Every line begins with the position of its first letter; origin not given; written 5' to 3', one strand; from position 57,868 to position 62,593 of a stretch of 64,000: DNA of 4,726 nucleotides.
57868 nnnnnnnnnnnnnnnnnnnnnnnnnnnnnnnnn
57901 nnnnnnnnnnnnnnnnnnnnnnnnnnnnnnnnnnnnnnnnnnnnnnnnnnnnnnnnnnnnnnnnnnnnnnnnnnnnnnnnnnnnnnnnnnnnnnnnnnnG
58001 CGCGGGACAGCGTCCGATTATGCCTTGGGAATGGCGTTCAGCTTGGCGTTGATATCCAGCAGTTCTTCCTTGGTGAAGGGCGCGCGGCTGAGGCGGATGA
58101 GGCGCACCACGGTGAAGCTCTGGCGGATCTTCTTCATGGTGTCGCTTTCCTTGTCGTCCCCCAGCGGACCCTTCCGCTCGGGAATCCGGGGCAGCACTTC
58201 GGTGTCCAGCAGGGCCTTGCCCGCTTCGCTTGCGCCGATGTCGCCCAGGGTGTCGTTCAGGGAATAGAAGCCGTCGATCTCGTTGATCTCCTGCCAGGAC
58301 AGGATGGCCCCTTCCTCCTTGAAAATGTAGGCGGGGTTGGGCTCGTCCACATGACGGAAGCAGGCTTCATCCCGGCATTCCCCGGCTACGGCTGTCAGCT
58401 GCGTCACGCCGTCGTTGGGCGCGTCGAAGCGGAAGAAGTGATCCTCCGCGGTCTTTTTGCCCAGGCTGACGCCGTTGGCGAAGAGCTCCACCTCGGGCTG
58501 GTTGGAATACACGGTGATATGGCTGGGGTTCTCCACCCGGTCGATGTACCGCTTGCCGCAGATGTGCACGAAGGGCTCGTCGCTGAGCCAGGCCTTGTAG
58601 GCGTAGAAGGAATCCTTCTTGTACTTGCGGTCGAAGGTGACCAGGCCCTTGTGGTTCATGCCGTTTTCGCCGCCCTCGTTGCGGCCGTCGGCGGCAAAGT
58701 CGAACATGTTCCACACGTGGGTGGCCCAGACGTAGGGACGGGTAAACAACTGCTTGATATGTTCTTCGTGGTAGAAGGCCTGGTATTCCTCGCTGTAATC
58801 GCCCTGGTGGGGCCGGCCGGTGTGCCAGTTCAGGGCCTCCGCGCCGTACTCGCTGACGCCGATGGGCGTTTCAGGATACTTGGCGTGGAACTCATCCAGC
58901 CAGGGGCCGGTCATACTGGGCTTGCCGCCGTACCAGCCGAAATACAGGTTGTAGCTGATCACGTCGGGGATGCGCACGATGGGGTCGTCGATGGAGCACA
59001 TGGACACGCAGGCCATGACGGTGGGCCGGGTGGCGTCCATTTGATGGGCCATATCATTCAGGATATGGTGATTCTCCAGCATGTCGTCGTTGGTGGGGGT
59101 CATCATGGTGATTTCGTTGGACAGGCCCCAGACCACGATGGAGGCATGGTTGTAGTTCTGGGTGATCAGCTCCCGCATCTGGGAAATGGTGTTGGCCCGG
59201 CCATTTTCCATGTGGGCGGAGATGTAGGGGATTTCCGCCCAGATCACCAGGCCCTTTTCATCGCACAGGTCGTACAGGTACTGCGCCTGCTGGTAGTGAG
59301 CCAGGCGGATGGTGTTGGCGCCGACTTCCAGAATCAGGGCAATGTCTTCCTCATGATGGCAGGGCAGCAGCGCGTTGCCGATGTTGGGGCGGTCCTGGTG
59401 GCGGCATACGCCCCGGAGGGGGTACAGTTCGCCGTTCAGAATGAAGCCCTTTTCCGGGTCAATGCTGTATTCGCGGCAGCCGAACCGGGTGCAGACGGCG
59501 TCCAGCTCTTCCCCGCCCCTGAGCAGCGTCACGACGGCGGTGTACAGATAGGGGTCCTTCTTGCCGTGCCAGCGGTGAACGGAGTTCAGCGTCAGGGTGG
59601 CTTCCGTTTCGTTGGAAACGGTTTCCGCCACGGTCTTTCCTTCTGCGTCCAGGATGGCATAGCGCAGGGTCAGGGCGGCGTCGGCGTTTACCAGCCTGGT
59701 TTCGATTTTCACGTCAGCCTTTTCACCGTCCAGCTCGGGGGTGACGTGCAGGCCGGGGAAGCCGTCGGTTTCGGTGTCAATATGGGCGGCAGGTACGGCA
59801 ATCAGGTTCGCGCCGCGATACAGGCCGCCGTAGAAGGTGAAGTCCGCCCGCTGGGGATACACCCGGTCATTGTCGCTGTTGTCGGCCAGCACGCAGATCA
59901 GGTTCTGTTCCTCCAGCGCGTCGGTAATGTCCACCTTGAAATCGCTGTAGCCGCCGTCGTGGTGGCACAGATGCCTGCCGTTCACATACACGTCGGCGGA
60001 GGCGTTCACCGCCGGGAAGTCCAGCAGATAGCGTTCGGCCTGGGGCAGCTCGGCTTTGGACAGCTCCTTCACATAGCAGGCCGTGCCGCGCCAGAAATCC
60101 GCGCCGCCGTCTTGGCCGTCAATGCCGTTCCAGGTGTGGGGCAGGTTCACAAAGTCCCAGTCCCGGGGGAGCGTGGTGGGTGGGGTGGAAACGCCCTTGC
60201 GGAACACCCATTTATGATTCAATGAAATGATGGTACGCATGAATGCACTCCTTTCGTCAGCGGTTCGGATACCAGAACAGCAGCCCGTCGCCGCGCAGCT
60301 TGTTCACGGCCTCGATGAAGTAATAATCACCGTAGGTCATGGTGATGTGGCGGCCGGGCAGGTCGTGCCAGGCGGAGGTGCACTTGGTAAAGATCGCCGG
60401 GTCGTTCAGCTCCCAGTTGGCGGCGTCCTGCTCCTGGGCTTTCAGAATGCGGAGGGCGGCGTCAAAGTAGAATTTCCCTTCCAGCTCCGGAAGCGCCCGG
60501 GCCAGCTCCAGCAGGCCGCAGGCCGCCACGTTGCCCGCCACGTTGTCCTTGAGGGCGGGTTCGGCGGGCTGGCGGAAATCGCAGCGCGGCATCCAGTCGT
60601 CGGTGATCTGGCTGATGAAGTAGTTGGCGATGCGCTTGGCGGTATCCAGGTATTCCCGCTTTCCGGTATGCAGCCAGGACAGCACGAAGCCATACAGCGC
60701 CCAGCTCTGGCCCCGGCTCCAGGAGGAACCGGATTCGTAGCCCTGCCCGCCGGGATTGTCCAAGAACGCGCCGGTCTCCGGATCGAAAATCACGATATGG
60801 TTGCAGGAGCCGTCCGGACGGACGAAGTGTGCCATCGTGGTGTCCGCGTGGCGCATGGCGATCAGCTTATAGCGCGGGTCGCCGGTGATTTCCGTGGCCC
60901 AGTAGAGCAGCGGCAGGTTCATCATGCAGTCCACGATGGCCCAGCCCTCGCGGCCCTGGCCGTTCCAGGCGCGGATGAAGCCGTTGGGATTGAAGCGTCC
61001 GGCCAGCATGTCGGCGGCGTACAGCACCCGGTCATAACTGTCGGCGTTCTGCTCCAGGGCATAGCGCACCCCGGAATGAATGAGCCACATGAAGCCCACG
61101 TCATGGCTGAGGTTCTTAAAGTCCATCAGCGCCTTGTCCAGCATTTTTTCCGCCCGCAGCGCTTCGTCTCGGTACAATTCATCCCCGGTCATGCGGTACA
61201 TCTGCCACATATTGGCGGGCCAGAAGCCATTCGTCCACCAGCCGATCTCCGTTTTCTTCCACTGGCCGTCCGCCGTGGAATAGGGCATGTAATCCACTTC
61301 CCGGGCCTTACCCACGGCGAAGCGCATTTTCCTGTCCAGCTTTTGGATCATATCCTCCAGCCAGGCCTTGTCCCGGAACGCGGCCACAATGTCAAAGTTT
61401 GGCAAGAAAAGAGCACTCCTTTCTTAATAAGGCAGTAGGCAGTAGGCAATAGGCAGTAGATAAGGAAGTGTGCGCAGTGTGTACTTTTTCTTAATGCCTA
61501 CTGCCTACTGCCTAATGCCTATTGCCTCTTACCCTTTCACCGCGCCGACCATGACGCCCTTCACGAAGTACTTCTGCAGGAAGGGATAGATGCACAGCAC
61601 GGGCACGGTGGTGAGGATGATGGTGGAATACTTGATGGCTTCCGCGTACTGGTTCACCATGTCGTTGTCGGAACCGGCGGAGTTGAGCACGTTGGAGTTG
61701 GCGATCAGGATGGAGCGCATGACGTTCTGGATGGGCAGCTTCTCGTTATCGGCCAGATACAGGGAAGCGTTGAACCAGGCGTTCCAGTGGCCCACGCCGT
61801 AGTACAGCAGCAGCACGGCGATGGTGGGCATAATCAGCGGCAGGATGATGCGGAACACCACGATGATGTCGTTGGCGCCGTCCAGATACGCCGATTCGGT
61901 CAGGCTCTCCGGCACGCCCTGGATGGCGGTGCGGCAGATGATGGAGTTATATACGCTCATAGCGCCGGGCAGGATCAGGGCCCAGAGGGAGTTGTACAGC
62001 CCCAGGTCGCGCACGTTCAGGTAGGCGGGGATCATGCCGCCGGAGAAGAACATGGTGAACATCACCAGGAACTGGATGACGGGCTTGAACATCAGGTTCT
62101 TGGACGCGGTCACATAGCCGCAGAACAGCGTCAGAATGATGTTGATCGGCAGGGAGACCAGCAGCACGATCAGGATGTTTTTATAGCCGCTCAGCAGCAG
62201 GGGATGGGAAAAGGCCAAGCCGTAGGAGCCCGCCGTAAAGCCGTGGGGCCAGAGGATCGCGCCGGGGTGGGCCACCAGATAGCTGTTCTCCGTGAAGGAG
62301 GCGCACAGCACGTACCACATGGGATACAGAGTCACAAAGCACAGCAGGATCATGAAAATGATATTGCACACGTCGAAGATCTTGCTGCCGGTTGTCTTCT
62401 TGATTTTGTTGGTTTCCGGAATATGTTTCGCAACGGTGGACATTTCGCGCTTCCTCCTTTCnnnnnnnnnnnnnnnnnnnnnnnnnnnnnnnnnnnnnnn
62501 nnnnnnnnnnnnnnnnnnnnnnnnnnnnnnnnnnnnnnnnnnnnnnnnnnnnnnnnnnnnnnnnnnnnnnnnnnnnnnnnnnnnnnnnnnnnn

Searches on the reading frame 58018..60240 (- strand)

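Call 73: search_protein_families(library=pfam, proteins=[window:58018-60240:-], max_evalue=0.00001)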
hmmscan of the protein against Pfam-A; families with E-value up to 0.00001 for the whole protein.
window:58018-60240:- (740 aa): 5 families
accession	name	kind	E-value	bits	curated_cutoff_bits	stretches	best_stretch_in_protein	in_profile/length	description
PF02836.23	Glyco_hydro_2_C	-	2.5e-32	112.6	21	1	264-546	6-292/302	Glycosyl hydrolases family 2, TIM barrel domain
PF00703.27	Glyco_hydro_2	-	5e-13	50.2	23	1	164-256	6-109/109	Glycosyl hydrolases family 2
PF02837.24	Glyco_hydro_2_N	-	5.2e-09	36.7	28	1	24-150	36-169/169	Glycosyl hydrolases family 2, sugar binding domain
PF16355.11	DUF4982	-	7.3e-08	32.7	23.9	1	574-606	5-40/61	Domain of unknown function (DUF4982)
PF22666.2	Glyco_hydro_2_N2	-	7.9e-06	26.5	27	0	56-119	52-117/167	Glycosyl hydrolase 2 galactose-binding domain-like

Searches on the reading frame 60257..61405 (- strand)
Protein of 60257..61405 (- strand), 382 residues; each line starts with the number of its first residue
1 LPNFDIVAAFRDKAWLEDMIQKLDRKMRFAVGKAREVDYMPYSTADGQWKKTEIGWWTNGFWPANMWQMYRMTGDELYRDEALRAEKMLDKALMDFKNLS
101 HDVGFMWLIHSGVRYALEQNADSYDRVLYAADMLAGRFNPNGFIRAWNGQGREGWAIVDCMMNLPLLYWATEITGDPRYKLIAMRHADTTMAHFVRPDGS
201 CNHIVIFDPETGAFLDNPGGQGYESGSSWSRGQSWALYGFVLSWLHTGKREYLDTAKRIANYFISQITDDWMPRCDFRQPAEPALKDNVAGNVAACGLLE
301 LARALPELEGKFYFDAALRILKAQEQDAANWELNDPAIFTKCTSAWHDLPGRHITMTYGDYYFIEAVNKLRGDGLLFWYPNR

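Call 73: search_protein_families(library=pfam, proteins=[window:60257-61405:-], max_evalue=0.00001)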
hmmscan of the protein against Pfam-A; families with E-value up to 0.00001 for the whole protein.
window:60257-61405:- (382 aa): 1 family
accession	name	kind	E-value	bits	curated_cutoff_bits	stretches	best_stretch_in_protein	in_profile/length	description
PF07470.19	Glyco_hydro_88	-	6e-11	42.4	26.6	1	47-267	25-238/352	Glycosyl Hydrolase Family 88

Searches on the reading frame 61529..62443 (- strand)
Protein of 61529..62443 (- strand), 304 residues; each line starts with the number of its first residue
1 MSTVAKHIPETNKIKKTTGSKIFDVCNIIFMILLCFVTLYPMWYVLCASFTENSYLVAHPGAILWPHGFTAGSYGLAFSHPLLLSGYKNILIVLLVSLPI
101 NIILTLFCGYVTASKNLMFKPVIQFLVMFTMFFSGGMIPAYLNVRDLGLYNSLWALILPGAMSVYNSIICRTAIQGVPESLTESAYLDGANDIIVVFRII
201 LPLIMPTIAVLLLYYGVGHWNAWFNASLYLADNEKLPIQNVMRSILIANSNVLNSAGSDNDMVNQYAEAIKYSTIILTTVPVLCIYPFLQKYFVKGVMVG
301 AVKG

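Call 74: find_encoding_contigs(protein=window:61529-62443:-, flank=3000, max_places=10)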
Protein window:61529-62443:- (304 aa): 15 contigs read that carry it; 10 places shown.
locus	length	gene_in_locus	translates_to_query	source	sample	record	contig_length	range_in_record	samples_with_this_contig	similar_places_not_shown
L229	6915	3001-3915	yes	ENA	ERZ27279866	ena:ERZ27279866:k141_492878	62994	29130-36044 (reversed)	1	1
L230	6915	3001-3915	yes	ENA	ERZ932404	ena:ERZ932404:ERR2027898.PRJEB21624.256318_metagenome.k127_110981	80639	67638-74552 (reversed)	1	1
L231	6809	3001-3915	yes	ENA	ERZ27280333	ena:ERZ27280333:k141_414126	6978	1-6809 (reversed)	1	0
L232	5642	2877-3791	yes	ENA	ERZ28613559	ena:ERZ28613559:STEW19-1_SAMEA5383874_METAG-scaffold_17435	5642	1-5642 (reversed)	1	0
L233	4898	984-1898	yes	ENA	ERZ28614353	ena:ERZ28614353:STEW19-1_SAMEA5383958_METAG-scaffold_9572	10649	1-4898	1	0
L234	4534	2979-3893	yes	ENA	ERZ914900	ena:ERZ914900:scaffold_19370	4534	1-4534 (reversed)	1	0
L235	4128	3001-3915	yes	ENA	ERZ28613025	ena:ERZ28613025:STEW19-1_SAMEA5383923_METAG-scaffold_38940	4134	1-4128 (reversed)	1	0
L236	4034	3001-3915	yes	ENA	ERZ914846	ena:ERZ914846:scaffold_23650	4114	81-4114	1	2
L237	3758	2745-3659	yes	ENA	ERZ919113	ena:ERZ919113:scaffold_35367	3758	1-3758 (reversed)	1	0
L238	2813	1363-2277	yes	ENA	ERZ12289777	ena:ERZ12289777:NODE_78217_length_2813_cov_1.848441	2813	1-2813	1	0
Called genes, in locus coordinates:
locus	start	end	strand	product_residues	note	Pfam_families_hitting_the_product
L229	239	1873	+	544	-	-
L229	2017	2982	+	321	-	PF00528:BPD_transp_1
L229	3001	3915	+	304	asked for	PF00528:BPD_transp_1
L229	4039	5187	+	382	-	PF07470:Glyco_hydro_88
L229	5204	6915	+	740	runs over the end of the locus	PF02837:Glyco_hydro_2_N (weak), PF22666:Glyco_hydro_2_N2 (faint), PF00703:Glyco_hydro_2, PF02836:Glyco_hydro_2_C, PF16355:DUF4982 (weak)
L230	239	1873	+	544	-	-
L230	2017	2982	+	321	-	PF00528:BPD_transp_1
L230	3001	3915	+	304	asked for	PF00528:BPD_transp_1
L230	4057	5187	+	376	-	PF07470:Glyco_hydro_88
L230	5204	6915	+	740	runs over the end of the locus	PF02837:Glyco_hydro_2_N (weak), PF22666:Glyco_hydro_2_N2 (faint), PF00703:Glyco_hydro_2, PF02836:Glyco_hydro_2_C, PF16355:DUF4982 (weak)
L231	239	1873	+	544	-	-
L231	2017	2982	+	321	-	PF00528:BPD_transp_1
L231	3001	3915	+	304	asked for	PF00528:BPD_transp_1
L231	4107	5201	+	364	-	PF07470:Glyco_hydro_88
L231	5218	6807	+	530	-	?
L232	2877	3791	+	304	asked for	PF00528:BPD_transp_1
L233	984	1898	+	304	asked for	PF00528:BPD_transp_1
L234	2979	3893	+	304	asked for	PF00528:BPD_transp_1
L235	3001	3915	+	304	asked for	PF00528:BPD_transp_1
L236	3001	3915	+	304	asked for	PF00528:BPD_transp_1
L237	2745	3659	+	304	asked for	PF00528:BPD_transp_1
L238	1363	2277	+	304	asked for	PF00528:BPD_transp_1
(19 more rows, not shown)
